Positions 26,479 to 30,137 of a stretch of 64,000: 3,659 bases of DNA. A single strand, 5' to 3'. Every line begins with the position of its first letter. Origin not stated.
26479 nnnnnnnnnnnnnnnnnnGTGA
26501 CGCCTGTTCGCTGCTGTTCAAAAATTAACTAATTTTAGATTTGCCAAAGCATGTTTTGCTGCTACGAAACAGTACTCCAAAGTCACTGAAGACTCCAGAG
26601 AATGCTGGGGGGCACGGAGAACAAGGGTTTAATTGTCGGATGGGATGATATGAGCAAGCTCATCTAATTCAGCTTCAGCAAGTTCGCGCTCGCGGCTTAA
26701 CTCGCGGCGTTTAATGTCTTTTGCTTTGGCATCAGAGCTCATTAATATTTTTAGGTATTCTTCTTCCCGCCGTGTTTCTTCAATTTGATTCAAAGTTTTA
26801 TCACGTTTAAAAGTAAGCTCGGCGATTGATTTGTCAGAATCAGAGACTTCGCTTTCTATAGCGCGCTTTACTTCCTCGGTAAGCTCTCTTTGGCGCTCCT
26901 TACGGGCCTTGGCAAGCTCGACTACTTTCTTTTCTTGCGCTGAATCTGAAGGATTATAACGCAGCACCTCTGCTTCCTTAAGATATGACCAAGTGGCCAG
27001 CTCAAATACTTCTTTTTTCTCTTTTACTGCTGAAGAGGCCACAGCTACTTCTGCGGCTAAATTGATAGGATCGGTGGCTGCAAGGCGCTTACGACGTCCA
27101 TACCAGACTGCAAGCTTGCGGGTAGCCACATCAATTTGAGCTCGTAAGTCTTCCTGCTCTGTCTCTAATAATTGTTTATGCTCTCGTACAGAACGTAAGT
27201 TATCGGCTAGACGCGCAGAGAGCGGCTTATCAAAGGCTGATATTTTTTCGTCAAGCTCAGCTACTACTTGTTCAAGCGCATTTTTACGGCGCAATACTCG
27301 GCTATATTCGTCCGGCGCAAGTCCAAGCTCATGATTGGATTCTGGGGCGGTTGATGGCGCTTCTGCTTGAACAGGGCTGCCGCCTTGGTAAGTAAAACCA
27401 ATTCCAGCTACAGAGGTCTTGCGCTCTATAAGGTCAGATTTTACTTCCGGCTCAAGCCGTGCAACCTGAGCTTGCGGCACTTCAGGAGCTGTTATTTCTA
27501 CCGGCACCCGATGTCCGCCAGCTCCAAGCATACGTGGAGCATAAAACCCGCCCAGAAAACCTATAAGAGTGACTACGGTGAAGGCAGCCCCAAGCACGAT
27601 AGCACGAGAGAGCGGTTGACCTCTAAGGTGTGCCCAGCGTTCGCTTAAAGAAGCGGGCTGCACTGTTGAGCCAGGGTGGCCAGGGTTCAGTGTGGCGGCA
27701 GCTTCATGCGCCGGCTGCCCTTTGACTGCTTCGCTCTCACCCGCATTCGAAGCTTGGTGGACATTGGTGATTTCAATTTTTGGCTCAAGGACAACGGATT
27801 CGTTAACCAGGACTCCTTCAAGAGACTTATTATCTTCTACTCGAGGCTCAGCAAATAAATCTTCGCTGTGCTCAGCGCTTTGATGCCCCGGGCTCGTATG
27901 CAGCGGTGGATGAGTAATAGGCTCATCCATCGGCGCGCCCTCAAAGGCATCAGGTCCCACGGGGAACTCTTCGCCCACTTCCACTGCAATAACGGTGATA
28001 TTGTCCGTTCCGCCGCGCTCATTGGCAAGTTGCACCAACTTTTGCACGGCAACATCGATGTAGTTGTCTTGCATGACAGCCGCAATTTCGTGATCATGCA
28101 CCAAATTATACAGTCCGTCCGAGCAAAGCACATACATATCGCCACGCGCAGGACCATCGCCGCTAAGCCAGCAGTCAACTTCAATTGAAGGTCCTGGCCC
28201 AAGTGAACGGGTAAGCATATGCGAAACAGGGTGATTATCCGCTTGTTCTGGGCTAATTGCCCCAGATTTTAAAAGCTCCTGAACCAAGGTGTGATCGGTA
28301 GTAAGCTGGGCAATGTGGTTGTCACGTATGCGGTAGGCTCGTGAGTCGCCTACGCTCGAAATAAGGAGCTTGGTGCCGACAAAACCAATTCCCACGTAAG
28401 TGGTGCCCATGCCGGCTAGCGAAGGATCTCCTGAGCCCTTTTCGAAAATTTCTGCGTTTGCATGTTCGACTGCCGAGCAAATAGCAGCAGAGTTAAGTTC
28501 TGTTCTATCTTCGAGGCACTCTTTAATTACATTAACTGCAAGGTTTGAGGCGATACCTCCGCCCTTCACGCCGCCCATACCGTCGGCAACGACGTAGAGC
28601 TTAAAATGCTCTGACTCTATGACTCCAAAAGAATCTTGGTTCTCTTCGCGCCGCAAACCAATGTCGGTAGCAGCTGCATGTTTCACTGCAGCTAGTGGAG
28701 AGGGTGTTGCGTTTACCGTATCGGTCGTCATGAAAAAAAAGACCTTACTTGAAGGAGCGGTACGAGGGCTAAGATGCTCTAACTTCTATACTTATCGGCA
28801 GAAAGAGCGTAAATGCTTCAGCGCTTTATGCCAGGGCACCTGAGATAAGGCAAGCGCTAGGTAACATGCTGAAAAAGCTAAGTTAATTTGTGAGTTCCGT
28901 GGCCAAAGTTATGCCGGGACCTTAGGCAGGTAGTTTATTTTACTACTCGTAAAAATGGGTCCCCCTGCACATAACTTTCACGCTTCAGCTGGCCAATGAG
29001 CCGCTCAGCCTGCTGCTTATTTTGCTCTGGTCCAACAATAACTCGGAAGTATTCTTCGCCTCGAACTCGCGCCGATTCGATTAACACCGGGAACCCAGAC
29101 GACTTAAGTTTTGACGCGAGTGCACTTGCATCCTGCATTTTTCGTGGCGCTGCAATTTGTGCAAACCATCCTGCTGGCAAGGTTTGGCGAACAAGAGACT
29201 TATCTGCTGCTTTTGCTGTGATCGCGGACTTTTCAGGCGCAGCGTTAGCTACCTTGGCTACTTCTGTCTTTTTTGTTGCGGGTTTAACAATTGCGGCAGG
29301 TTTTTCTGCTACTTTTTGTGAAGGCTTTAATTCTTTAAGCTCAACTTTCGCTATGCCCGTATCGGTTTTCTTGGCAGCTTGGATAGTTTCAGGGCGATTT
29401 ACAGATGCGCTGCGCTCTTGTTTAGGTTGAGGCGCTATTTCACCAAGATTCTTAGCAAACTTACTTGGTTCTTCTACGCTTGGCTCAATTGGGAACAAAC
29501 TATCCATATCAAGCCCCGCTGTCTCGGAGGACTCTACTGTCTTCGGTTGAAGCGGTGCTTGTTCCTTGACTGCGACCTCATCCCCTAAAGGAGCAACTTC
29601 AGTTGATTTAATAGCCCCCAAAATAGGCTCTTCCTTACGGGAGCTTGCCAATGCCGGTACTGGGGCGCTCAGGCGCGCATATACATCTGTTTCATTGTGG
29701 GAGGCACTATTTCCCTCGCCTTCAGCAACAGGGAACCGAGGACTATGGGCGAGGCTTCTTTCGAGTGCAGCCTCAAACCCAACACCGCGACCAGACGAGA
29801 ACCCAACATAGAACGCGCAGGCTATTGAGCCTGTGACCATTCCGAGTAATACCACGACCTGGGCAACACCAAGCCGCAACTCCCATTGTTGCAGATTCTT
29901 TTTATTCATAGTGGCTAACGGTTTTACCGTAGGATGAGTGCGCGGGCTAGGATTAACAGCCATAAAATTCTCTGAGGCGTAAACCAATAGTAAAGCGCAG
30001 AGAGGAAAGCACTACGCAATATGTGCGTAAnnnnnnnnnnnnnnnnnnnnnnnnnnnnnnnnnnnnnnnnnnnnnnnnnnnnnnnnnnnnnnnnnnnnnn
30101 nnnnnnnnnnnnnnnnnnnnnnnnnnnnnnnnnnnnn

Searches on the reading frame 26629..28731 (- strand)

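Call 3: search_protein_families(library=pfam, proteins=[window:26629-28731:-], max_evalue=1)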
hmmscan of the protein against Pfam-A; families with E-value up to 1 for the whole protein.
window:26629-28731:- (700 aa): 5 families
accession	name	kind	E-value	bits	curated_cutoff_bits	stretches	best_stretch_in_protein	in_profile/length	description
PF13672.11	PP2C_2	-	8.9e-13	48.7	24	1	28-215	9-182/209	Protein phosphatase 2C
PF00481.26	PP2C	-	7.4e-09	36.1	20.3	2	41-149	32-142/255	Protein phosphatase 2C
PF08946.15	Osmo_CC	-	0.042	14.6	24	0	615-647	7-39/46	Osmosensory transporter coiled coil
PF04791.21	LMBR1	-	0.17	11.1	31.9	1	583-688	224-323/510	LMBR1-like membrane protein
PF14759.12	Reductase_C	-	0.19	12.7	25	1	534-575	28-69/85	Reductase C-terminal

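Call 4: search_protein_families(library=ncbifam, proteins=[window:26629-28731:-], max_evalue=1)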
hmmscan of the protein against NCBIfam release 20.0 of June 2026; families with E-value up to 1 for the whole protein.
window:26629-28731:- (700 aa): 3 families
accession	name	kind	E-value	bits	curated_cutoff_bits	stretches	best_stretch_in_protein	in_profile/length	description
NF033484.1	Stp1_PP2C_phos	equivalog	2e-70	236.9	230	1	22-250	2-231/232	Stp1/IreP family PP2C-type Ser/Thr phosphatase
NF011149.0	PRK14559.1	equivalog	7.5e-34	117.5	374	1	10-252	366-631/642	serine/threonine phosphatase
TIGR00920.1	2A060605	subfamily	0.97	7.5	778.35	0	537-677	328-464/887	hydroxymethylglutaryl-CoA reductase (NADPH)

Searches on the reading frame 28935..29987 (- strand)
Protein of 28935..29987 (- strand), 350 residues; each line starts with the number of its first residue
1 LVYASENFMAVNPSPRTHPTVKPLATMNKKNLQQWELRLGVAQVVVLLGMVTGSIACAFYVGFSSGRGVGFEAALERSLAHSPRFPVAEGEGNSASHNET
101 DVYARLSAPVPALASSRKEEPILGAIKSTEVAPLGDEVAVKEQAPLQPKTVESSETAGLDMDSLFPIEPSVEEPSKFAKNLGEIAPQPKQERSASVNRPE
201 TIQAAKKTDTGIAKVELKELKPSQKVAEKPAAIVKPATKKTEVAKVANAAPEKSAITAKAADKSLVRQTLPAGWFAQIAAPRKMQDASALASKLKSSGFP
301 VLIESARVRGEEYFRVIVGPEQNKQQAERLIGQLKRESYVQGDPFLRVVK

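Call 3: search_protein_families(library=pfam, proteins=[window:28935-29987:-], max_evalue=1)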
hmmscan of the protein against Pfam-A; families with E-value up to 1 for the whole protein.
window:28935-29987:- (350 aa): 1 family
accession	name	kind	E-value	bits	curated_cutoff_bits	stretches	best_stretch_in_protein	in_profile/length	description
PF05036.18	SPOR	-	1.8e-12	47.8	21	1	271-337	2-66/76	SPOR domain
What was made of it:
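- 28935..29987 (-): SPOR-domain protein gene immediately downstream. This is conserved context, not shown to belong to the system. Pfam SPOR 1.8e-12 (call 3).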

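Call 4: search_protein_families(library=ncbifam, proteins=[window:28935-29987:-], max_evalue=1)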
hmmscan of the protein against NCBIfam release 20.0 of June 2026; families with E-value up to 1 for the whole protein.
window:28935-29987:- (350 aa): 3 families
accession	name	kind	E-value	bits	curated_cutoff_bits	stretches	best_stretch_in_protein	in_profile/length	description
NF008641.0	PRK11633.1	equivalog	1.9e-05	25.2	150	1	183-342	62-220/228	cell division protein DedD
NF002913.0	PRK03522.2-6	equivalog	0.0018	17.7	537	1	232-310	227-303/342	23S rRNA (uracil(747)-C(5))-methyltransferase RlmC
NF007953.1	PRK10672.1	equivalog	0.027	14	201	1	188-341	210-355/362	endolytic peptidoglycan transglycosylase RlpA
